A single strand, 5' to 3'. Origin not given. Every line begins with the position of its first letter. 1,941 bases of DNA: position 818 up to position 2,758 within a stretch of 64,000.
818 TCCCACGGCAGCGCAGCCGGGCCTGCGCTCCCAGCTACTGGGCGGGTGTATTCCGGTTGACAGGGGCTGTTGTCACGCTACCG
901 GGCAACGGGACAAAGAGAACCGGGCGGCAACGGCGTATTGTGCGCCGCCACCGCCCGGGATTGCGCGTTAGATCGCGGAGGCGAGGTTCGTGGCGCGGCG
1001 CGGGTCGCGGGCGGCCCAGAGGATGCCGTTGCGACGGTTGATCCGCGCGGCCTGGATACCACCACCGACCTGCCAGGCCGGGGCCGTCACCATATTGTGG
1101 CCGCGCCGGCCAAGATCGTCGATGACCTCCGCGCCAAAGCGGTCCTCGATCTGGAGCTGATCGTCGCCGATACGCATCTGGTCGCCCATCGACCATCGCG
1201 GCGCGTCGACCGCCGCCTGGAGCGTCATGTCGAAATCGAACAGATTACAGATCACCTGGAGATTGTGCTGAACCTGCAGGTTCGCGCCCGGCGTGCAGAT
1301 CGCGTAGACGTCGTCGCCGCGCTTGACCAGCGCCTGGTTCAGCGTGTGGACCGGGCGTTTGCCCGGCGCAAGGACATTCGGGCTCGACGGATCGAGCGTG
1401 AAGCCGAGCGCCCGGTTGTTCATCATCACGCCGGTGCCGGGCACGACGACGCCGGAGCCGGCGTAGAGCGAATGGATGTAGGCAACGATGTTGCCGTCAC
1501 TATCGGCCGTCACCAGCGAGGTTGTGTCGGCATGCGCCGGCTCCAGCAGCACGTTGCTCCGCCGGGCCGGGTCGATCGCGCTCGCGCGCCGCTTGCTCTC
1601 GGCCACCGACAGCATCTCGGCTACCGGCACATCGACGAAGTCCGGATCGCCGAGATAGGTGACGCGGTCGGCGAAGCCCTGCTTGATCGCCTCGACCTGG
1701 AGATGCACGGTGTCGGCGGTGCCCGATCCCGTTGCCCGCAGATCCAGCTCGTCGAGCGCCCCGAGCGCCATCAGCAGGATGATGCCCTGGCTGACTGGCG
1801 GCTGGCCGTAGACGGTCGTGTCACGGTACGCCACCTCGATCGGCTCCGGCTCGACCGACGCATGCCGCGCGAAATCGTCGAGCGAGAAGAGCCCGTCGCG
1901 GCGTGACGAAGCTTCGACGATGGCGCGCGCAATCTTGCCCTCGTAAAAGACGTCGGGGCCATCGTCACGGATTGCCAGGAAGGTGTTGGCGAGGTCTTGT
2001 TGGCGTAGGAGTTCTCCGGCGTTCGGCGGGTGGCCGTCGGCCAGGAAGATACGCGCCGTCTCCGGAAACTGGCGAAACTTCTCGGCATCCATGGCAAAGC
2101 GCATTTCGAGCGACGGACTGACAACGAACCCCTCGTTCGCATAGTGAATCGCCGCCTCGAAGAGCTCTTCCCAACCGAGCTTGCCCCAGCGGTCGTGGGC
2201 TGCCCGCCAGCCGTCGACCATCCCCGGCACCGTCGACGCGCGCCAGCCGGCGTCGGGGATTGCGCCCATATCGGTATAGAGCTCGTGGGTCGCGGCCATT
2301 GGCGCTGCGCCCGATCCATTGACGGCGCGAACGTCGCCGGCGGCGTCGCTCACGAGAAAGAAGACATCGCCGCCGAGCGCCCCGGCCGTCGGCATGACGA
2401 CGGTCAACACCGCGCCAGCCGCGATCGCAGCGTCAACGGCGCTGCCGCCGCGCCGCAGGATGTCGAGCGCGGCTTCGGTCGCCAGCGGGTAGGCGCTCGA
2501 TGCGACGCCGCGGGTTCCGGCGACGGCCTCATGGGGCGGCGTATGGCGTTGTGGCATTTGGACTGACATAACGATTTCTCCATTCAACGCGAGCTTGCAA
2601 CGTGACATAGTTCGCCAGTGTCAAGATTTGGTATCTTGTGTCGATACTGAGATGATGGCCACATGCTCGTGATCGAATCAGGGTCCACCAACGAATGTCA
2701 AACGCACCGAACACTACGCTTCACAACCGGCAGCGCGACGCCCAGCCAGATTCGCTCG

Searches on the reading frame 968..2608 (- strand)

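Call 44: search_protein_families(library=pfam, proteins=[window:968-2608:-], max_evalue=0.0001)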
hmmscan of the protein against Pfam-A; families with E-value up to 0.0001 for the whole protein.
window:968-2608:- (546 aa): 1 family
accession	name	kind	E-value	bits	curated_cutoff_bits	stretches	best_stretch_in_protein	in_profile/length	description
PF01019.26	G_glu_transpept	-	7.1e-137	457.7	27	1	49-539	2-511/512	Gamma-glutamyltranspeptidase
